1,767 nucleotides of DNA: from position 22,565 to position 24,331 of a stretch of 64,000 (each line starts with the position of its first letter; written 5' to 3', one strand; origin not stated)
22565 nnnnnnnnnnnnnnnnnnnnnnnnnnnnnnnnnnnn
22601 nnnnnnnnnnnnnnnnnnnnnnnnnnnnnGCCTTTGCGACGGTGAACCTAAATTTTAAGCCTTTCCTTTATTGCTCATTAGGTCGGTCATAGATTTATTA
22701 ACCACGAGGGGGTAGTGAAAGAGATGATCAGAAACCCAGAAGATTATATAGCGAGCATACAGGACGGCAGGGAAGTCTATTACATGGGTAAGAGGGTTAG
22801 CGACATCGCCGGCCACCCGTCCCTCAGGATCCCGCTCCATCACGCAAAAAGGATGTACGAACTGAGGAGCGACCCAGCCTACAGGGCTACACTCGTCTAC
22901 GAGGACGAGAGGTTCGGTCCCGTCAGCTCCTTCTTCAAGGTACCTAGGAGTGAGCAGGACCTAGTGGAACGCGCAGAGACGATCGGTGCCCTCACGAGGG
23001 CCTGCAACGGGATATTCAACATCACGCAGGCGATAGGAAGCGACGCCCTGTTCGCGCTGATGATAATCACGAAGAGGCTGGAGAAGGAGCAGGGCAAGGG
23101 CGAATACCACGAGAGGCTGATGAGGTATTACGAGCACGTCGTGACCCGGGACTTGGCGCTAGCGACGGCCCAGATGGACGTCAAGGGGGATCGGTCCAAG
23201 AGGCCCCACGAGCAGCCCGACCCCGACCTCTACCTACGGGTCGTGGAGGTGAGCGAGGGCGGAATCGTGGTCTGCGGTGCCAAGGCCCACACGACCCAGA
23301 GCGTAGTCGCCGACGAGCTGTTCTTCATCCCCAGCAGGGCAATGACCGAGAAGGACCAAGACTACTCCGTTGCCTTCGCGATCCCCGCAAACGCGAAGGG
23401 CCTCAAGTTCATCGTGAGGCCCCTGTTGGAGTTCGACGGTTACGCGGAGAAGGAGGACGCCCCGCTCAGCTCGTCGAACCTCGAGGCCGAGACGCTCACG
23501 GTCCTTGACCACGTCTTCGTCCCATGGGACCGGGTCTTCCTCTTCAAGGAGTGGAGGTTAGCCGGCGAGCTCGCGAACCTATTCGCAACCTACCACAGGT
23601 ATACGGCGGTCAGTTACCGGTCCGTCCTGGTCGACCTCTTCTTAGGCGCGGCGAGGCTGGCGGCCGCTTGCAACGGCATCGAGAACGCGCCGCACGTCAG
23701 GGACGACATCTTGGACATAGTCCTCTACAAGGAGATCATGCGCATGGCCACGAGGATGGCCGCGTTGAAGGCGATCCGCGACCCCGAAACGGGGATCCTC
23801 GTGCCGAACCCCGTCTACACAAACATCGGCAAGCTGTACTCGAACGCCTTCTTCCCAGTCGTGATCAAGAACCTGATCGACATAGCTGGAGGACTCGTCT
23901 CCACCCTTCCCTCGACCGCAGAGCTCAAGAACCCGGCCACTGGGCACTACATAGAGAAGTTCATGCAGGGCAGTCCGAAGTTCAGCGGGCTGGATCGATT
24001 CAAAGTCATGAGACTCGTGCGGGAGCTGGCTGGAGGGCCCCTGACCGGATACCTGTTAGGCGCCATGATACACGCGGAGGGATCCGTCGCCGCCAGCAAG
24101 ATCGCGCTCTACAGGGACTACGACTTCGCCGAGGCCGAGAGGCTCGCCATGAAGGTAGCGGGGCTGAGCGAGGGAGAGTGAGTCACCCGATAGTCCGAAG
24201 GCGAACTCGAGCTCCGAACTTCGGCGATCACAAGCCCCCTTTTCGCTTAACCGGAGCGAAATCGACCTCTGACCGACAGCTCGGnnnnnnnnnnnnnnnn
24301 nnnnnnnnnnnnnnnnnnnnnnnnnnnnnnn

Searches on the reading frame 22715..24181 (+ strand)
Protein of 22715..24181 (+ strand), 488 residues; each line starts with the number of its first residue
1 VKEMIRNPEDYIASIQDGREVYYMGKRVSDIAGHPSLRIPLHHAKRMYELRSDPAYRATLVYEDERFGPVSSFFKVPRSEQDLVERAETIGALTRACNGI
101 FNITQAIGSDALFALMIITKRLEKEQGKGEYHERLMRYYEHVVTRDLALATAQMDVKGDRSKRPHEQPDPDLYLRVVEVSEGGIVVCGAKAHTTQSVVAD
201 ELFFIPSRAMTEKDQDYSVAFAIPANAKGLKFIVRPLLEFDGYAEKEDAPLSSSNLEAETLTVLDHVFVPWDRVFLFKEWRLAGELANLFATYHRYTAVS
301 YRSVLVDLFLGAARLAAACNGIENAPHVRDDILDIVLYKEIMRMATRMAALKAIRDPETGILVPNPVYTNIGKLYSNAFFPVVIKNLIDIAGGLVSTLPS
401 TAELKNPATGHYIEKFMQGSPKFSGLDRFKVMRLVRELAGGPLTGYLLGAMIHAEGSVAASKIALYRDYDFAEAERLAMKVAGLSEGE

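Call 18: find_encoding_contigs(protein=window:22715-24181:+, flank=10000, max_places=8)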
Protein window:22715-24181:+ (488 aa): no gene with exactly this product is on record in the collection.

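Call 27: search_protein_families(library=pfam, proteins=[window:22715-24181:+], max_evalue=0.001)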
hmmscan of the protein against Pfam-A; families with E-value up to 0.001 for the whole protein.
window:22715-24181:+ (488 aa): 2 families
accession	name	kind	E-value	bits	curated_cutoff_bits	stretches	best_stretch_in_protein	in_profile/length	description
PF11794.13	HpaB_N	-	2e-85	287.1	35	1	9-276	3-270/270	4-hydroxyphenylacetate 3-hydroxylase N terminal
PF03241.18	HpaB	-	3.9e-55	186.6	25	1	283-482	1-201/202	4-hydroxyphenylacetate 3-hydroxylase C terminal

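Call 37: find_encoding_contigs(protein=window:22715-24178:+, flank=10000, max_places=8)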
Protein seq(488 aa) (488 aa): no gene with exactly this product is on record in the collection.
